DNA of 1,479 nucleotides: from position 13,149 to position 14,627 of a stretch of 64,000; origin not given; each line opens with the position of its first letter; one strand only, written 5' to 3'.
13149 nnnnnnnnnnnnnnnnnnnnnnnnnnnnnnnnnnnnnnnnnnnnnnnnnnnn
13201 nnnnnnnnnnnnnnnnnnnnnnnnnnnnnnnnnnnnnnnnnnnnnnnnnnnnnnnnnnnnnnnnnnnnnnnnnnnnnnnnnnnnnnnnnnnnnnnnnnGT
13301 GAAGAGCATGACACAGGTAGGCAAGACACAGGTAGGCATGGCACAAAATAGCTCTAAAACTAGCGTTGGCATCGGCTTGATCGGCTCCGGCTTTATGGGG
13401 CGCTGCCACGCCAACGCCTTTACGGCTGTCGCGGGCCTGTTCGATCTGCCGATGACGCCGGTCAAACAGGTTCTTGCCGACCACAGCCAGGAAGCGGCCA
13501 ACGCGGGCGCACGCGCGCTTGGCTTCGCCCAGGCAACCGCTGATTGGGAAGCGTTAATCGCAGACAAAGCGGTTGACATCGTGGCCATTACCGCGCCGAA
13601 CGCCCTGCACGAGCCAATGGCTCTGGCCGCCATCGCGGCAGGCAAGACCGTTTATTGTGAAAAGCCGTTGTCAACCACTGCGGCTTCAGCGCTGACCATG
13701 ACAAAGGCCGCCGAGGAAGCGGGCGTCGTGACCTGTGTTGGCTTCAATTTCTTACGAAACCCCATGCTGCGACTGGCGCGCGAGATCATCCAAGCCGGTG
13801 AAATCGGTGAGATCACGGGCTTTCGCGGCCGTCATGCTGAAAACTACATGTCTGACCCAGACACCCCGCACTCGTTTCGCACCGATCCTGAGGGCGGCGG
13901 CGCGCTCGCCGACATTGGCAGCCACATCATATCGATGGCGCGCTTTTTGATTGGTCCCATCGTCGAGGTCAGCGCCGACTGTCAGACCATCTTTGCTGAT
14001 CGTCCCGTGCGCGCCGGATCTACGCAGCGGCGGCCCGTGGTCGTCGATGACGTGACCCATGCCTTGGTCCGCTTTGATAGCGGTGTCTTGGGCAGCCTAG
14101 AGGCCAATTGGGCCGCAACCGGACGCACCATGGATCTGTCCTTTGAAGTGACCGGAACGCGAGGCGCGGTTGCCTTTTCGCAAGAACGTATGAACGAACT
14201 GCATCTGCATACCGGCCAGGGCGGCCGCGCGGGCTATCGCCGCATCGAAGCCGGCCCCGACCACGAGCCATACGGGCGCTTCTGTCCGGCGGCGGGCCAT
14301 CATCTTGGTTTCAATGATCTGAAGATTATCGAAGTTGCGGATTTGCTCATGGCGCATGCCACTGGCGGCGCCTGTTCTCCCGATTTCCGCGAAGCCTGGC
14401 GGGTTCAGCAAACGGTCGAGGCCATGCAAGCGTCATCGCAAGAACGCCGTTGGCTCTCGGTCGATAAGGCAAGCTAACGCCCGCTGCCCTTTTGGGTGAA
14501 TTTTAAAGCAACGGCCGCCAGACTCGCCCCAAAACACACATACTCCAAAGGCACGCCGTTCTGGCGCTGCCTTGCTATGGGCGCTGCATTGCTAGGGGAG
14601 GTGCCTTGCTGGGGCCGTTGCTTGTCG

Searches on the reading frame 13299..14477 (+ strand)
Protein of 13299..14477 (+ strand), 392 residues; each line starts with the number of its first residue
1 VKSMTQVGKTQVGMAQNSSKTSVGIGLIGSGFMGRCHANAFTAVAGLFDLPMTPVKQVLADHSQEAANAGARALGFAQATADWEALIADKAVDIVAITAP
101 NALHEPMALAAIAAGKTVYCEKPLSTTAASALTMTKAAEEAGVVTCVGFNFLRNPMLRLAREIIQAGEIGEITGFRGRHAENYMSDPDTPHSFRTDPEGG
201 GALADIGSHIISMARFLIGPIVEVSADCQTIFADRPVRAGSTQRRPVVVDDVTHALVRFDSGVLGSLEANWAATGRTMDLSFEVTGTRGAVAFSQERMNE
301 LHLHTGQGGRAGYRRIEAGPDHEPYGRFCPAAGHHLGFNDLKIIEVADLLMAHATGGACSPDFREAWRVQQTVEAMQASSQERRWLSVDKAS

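Call 34: search_protein_families(library=ncbifam, proteins=[window:13299-14477:+], max_evalue=0.00001)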
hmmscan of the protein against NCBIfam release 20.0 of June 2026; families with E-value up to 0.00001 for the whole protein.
window:13299-14477:+ (392 aa): 9 families
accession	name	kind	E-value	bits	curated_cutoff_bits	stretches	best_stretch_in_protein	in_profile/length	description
NF052479.1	LevoglcsnDh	equivalog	3.3e-91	305.8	650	1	23-388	4-386/386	levoglucosan dehydrogenase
TIGR04380.1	myo_inos_iolG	equivalog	8.3e-35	120.2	355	1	23-310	2-269/330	inositol 2-dehydrogenase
NF041392.1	XylDh_Gfo6_Halo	equivalog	7.8e-27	94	350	1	61-307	49-289/350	D-xylose 1-dehydrogenase Gfo6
NF040723.1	UDP-GlcNAcDh_Arch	equivalog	8.7e-22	78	450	1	25-291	3-235/302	UDP-N-acetylglucosamine 3-dehydrogenase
NF052679.1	InsChiInosDhIolG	equivalog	4.3e-17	62.2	540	1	23-218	3-185/343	bifunctional inositol 2-dehydrogenase/D-chiro-inositol 1-dehydrogenase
NF008607.0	PRK11579.1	subfamily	3.4e-15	55.9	330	1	23-230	5-201/346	oxidoreductase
NF058561.1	BT_2158_fam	equivalog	8.1e-12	44.5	750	1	72-173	75-178/487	glycoside 3-dehydrogenase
NF058563.1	BT_2159_fam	equivalog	9.6e-11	41.3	650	1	24-219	2-184/350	disaccharide 3-dehydrogenase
NF007574.0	PRK10206.1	equivalog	1.4e-07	30.9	352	1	77-224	51-193/345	oxidoreductase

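Call 63: search_solved_structures(query=window:13299-14477:+, max_evalue=1e-15)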
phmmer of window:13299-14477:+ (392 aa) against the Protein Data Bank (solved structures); distinct sequences matched with E-value up to 1e-15: 23.
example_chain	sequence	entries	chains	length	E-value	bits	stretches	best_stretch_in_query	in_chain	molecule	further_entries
4fb5_A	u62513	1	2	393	5.3e-87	295.4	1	20-388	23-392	Probable oxidoreductase protein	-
5ya8_A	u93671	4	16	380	5.7e-85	288.7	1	19-382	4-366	Scyllo-inositol dehydrogenase with L-glucose dehydrogenase activity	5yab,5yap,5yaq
6ktj_A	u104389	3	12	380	3.4e-84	286.1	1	19-382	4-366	Scyllo-inositol dehydrogenase with L-glucose dehydrogenase activity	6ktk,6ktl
4gqa_A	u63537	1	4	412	7.6e-80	271.8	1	19-390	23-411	NAD binding Oxidoreductase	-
6a3f_A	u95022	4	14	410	5.5e-78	265.7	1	17-390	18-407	Putative dehydrogenase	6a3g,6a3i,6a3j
4h3v_A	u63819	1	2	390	8.7e-70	238.7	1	19-388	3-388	Oxidoreductase domain protein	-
6jw6_A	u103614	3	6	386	1.4e-26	96.5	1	22-293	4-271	Dehydrogenase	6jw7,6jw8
6nor_A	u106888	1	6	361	1.8e-25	92.9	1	22-292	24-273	Putative NAD dependent dehydrogenase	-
7xr9_A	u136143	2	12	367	1.2e-21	80.3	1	23-274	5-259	DgpA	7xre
3v5n_A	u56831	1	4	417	4.7e-21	78.4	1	19-361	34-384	Oxidoreductase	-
2glx_A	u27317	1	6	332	9e-20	74.2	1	63-292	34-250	1,5-anhydro-D-fructose reductase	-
8w9s_A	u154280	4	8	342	4.9e-19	71.7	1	23-313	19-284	NADH-dependent dihydrogenase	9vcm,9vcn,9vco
3ezy_A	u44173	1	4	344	1.3e-18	70.4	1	22-311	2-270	Dehydrogenase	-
4koa_A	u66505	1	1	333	1.7e-18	70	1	61-291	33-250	1,5-anhydro-D-fructose reductase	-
1evj_A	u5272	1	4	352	4.3e-18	68.6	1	82-273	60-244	GLUCOSE-FRUCTOSE OXIDOREDUCTASE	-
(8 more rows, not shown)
